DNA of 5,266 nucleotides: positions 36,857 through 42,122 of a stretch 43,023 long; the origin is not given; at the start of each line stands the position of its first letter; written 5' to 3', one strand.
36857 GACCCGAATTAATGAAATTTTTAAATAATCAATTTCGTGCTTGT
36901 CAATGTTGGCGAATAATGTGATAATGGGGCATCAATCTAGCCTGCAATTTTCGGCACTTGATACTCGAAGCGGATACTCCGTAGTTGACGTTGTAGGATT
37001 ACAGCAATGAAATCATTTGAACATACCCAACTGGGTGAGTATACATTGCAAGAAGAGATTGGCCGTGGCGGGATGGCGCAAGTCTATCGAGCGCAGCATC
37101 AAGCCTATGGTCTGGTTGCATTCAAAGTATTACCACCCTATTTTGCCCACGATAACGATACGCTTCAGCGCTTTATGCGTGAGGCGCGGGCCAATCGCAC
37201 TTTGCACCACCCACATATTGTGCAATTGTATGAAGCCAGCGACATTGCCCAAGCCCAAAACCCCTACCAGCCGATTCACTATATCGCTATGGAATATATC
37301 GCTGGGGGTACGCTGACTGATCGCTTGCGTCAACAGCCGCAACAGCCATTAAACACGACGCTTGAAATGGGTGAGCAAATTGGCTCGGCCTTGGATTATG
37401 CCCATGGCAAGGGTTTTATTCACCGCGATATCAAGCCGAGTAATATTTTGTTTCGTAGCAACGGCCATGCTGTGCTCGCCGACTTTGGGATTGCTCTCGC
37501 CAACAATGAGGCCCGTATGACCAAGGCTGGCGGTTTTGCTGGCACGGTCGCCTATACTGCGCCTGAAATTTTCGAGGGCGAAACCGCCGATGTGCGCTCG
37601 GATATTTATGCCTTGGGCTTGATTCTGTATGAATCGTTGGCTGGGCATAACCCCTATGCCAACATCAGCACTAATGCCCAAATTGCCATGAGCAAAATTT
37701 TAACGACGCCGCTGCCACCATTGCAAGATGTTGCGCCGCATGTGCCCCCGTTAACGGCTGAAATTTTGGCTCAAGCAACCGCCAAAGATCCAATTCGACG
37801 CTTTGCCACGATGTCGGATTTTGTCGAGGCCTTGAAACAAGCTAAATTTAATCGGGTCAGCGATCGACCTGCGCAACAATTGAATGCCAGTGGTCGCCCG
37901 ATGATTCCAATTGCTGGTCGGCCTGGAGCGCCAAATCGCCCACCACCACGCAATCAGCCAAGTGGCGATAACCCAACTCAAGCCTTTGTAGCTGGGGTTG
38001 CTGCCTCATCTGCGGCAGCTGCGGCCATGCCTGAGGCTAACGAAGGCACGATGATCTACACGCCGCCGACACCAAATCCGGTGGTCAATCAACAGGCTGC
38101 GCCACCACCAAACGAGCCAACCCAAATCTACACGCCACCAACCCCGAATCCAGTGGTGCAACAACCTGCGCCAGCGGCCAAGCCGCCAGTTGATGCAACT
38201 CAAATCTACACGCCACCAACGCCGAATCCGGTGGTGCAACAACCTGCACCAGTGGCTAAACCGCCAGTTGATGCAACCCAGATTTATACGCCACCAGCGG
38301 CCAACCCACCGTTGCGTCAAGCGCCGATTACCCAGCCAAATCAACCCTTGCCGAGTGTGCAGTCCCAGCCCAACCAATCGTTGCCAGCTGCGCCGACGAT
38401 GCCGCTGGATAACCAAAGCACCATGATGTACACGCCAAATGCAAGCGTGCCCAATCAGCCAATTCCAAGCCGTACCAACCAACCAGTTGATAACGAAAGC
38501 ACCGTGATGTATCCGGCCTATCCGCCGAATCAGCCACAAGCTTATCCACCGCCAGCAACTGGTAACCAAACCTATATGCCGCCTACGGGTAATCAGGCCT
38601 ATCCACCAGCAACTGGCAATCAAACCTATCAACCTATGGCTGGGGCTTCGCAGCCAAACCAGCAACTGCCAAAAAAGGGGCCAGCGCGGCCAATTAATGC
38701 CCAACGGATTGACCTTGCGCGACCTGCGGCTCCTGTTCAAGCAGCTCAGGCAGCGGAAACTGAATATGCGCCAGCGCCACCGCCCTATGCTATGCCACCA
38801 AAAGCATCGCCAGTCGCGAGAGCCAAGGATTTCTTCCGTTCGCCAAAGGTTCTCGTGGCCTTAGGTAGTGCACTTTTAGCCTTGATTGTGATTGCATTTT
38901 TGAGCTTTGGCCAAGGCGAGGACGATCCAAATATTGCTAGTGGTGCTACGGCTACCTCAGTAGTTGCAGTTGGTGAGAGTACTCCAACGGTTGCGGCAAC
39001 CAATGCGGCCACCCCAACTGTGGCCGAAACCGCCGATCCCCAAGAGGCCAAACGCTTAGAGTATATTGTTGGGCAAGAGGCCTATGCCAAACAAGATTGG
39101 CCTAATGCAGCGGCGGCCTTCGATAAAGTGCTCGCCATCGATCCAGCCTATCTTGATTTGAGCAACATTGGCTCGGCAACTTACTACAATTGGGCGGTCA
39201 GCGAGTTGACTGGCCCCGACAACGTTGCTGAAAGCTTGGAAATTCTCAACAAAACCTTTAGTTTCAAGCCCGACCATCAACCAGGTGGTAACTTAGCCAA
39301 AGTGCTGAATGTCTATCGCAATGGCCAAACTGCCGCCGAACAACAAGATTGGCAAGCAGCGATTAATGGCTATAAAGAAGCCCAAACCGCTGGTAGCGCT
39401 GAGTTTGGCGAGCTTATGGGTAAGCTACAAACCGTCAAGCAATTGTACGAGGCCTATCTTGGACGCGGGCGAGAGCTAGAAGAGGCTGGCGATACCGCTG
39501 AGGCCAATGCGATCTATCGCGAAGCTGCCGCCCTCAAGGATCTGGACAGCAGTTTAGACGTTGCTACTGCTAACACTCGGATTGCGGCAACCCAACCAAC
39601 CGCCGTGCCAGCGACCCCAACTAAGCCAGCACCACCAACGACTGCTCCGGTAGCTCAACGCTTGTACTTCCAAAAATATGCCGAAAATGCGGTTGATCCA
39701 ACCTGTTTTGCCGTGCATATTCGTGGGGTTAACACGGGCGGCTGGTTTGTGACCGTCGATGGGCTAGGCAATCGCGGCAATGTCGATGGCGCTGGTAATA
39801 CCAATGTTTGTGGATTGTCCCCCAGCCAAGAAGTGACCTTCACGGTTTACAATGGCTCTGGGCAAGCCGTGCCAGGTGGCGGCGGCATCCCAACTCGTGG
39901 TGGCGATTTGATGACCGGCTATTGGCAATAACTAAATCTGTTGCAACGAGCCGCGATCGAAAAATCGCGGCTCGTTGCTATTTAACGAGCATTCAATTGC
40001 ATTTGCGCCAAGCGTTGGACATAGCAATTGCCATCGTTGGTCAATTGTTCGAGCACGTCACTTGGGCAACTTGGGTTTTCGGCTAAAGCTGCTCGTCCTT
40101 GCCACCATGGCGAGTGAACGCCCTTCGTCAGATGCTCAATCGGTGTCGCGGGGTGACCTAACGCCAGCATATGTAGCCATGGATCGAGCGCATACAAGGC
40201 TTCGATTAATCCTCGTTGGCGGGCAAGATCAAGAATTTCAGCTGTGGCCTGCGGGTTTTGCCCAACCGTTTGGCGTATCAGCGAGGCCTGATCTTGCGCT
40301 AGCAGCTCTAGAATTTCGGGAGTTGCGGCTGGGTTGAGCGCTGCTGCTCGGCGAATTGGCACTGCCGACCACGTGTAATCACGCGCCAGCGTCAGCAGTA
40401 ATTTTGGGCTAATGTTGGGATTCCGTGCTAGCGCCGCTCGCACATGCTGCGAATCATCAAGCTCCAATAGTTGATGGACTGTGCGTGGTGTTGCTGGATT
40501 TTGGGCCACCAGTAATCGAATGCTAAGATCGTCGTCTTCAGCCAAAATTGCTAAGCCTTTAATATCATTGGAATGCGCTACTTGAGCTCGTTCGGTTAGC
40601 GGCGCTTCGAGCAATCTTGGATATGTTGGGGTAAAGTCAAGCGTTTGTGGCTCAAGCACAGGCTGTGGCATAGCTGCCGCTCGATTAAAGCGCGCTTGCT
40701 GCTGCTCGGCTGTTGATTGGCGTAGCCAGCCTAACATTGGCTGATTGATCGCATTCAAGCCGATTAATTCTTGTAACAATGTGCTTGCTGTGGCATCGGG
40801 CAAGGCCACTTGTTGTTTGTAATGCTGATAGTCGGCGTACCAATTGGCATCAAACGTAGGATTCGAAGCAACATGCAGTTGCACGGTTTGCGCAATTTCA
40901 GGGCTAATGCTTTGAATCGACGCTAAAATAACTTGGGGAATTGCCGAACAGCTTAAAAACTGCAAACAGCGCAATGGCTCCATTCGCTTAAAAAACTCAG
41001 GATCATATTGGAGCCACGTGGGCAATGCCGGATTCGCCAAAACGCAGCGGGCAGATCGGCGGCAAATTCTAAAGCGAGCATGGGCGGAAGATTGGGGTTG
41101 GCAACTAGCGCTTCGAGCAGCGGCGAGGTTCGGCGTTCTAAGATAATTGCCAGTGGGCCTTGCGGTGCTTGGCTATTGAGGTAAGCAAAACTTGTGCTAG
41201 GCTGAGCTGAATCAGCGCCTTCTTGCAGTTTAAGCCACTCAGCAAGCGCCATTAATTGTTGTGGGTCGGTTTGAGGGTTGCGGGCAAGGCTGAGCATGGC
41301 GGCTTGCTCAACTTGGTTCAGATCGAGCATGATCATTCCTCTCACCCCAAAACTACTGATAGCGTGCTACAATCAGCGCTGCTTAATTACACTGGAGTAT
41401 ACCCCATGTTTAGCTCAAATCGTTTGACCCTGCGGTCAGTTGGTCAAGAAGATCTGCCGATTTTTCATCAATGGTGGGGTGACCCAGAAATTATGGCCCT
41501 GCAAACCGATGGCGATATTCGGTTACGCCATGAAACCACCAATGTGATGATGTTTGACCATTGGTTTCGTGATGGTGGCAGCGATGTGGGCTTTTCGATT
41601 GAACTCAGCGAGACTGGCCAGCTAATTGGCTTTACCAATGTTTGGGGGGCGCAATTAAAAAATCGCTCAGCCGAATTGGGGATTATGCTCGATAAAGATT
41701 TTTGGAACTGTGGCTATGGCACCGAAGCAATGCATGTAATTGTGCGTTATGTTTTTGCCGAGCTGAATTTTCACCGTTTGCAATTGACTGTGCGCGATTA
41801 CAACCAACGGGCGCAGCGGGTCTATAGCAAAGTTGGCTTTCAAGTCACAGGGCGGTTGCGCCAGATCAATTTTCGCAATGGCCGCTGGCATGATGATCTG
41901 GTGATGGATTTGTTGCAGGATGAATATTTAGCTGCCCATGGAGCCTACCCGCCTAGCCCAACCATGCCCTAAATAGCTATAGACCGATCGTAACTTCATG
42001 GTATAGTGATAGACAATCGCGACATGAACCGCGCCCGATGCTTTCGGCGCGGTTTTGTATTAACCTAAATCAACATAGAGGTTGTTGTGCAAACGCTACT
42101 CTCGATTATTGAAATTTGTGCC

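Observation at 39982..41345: LRV-repeat protein gene interrupted by a -1 frameshift at an A4 homopolymer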

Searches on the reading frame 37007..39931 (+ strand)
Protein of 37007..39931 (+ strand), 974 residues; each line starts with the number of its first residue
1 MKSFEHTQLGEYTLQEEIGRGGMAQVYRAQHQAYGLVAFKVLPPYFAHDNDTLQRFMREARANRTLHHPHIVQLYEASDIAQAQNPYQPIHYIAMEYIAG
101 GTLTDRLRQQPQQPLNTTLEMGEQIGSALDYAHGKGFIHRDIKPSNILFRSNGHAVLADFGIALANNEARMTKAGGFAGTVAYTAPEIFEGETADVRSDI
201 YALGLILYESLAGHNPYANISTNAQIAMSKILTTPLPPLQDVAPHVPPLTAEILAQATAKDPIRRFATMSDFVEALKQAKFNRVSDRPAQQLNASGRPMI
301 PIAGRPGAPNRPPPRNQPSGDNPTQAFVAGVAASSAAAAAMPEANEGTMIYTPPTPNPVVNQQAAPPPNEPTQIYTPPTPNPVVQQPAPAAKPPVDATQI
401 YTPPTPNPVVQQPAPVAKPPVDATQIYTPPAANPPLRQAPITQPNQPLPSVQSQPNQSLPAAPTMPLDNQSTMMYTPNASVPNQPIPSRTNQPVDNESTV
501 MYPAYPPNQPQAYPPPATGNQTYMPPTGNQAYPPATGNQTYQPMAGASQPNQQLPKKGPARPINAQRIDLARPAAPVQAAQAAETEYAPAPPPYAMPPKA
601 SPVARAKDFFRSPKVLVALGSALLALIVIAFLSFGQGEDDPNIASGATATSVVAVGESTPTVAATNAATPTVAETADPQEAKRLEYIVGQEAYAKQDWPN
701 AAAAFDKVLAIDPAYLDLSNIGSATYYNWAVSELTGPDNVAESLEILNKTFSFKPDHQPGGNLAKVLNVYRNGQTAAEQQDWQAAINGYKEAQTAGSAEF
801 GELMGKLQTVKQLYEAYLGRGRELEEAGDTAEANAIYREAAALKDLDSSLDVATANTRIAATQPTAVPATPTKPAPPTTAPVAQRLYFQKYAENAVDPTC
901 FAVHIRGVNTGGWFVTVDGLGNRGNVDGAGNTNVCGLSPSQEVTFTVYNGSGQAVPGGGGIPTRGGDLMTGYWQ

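Call 44: find_encoding_contigs(protein=window:37007-39931:+, flank=2000, max_places=10)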
Protein window:37007-39931:+ (974 aa): no gene with exactly this product is on record in the collection.

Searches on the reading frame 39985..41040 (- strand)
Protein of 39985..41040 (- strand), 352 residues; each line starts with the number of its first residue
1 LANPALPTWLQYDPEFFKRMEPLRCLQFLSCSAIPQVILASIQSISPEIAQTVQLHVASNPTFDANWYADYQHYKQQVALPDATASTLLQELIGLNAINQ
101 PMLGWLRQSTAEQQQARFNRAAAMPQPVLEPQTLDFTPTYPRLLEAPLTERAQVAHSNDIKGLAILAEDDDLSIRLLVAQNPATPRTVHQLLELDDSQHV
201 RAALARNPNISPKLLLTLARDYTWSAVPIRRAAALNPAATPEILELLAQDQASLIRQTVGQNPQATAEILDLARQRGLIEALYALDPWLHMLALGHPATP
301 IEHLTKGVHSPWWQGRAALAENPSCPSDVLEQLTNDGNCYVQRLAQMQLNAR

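Call 26: search_protein_families(library=pfam, max_evalue=1, proteins=[window:39985-41040:-])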
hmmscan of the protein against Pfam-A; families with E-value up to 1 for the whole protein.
seq(352 aa): 5 families
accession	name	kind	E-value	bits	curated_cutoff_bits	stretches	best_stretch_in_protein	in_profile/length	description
PF01816.23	LRV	-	6.2e-17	61.2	21.6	3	316-336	4-24/26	Leucine rich repeat variant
PF25591.1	LRV_2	-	6.8e-05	23.2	27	3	178-219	6-46/61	Leucine Rich Repeat Variant domain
PF13354.11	Beta-lactamase2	-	0.014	15.2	22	1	79-251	84-168/214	Beta-lactamase enzyme family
PF19148.5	DUF5830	-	0.05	14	26.8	1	257-280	27-50/114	Family of unknown function (DUF5830)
PF09280.16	XPC-binding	-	0.12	12.4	26.4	0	230-265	14-48/57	XPC-binding domain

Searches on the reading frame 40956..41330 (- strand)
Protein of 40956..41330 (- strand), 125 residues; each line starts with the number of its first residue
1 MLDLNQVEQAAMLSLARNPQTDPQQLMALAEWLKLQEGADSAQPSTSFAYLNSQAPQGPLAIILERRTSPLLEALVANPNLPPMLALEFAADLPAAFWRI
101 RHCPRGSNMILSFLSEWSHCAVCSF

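Call 12: list_cluster_members(proteins=[P0005, window:40956-41330:-])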
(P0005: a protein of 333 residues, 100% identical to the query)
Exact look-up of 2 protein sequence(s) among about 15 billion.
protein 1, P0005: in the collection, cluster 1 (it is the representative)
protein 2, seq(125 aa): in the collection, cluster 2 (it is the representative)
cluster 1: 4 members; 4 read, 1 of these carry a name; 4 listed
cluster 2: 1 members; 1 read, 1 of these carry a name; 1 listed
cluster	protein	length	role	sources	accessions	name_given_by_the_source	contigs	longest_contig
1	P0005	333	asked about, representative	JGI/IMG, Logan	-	-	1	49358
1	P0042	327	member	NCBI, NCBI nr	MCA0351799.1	MAG: hypothetical protein LCH85_07360 [Chloroflexi bacterium] | hypothetical protein [Chloroflexota bacterium]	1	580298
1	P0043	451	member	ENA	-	-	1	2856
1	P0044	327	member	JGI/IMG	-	-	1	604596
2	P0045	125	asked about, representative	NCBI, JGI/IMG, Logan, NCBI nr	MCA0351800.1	MAG: hypothetical protein LCH85_07365 [Chloroflexi bacterium] | hypothetical protein [Chloroflexota bacterium]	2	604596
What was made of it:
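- Contigs of 580-604 kb carrying the same allele (call 12) could come from long-read data, which are prone to homopolymer deletions.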

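Call 14: find_encoding_contigs(protein=P0045, flank=3000, max_places=10)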
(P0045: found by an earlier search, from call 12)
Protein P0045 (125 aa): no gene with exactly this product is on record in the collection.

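Call 15: find_encoding_contigs(protein=P0042, flank=6000, max_places=6)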
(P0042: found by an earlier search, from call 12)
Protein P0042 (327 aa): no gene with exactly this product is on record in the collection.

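Call 16: find_encoding_contigs(protein=P0044, flank=6000, max_places=6)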
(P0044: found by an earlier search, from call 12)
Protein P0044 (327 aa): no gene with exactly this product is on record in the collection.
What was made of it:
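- Tried and rejected: P0042, P0044, P0045 and the 974-aa kinase are 'not on record' (calls 14, 15, 16, 44).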

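Call 26: search_protein_families(library=pfam, max_evalue=1, proteins=[window:40956-41330:-])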
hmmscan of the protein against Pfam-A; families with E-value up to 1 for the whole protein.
seq(125 aa): 1 family
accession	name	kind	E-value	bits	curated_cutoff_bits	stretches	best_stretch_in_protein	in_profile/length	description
PF01816.23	LRV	-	0.013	16.3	21.6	1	14-30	6-22/26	Leucine rich repeat variant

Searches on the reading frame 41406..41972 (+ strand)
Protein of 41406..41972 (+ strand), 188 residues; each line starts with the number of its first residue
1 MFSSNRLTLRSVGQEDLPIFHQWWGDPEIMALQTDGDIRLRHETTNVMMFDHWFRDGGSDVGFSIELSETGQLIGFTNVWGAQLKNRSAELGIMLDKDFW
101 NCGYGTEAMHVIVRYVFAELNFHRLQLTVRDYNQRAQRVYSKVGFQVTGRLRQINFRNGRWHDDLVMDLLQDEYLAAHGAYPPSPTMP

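Call 38: find_encoding_contigs(protein=window:41406-41972:+, flank=3000, max_places=10)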
Protein window:41406-41972:+ (188 aa): 13 contigs read that carry it; 10 places shown.
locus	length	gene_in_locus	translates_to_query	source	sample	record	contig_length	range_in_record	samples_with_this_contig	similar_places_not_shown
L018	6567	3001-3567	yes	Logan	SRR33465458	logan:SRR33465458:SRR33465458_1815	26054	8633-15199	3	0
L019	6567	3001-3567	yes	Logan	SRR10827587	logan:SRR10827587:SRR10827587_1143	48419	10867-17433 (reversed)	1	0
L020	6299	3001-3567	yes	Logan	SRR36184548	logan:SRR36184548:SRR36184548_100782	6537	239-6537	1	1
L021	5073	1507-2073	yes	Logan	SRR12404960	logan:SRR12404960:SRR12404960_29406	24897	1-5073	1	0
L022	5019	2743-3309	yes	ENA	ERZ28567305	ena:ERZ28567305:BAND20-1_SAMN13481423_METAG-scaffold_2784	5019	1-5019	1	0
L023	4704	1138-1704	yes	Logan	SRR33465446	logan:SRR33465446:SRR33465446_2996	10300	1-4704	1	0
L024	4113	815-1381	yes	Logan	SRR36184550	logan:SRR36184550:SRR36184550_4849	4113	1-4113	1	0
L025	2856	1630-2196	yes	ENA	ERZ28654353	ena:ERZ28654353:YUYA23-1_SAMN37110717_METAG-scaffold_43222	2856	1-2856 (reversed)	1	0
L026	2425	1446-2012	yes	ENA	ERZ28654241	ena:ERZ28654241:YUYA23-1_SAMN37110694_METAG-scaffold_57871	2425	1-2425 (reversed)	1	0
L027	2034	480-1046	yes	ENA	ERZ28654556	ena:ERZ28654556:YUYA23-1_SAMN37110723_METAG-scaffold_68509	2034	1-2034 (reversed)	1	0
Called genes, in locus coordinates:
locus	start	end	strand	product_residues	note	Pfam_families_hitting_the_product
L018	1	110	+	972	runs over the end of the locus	PF00069:Pkinase, PF03109:ABC1 (faint), PF07714:PK_Tyr_Ser-Thr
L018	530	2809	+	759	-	PF03109:ABC1 (faint), PF00069:Pkinase, PF07714:PK_Tyr_Ser-Thr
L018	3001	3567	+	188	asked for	PF13302:Acetyltransf_3, PF13420:Acetyltransf_4, PF00583:Acetyltransf_1, PF13523:Acetyltransf_8 (faint)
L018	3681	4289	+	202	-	PF03458:Gly_transporter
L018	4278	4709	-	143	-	-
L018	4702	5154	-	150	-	PF28469:DUF8410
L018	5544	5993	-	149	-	PF27154:ORF11_beta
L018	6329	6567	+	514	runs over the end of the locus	PF00117:GATase, PF07722:Peptidase_C26 (faint), PF02540:NAD_synthase (weak), PF00958:GMP_synt_C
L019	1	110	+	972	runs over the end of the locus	PF00069:Pkinase, PF03109:ABC1 (faint), PF07714:PK_Tyr_Ser-Thr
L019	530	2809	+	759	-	PF03109:ABC1 (faint), PF00069:Pkinase, PF07714:PK_Tyr_Ser-Thr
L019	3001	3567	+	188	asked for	PF13302:Acetyltransf_3, PF13420:Acetyltransf_4, PF00583:Acetyltransf_1, PF13523:Acetyltransf_8 (faint)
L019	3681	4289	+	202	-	PF03458:Gly_transporter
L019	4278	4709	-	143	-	-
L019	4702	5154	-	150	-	PF28469:DUF8410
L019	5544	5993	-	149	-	PF27154:ORF11_beta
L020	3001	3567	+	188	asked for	PF13302:Acetyltransf_3, PF13420:Acetyltransf_4, PF00583:Acetyltransf_1, PF13523:Acetyltransf_8 (faint)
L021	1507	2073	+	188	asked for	PF13302:Acetyltransf_3, PF13420:Acetyltransf_4, PF00583:Acetyltransf_1, PF13523:Acetyltransf_8 (faint)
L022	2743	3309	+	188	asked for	PF13302:Acetyltransf_3, PF13420:Acetyltransf_4, PF00583:Acetyltransf_1, PF13523:Acetyltransf_8 (faint)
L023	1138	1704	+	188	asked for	PF13302:Acetyltransf_3, PF13420:Acetyltransf_4, PF00583:Acetyltransf_1, PF13523:Acetyltransf_8 (faint)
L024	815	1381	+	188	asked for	PF13302:Acetyltransf_3, PF13420:Acetyltransf_4, PF00583:Acetyltransf_1, PF13523:Acetyltransf_8 (faint)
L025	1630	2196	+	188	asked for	PF13302:Acetyltransf_3, PF13420:Acetyltransf_4, PF00583:Acetyltransf_1, PF13523:Acetyltransf_8 (faint)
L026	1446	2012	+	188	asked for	PF13302:Acetyltransf_3, PF13420:Acetyltransf_4, PF00583:Acetyltransf_1, PF13523:Acetyltransf_8 (faint)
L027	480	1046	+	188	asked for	PF13302:Acetyltransf_3, PF13420:Acetyltransf_4, PF00583:Acetyltransf_1, PF13523:Acetyltransf_8 (faint)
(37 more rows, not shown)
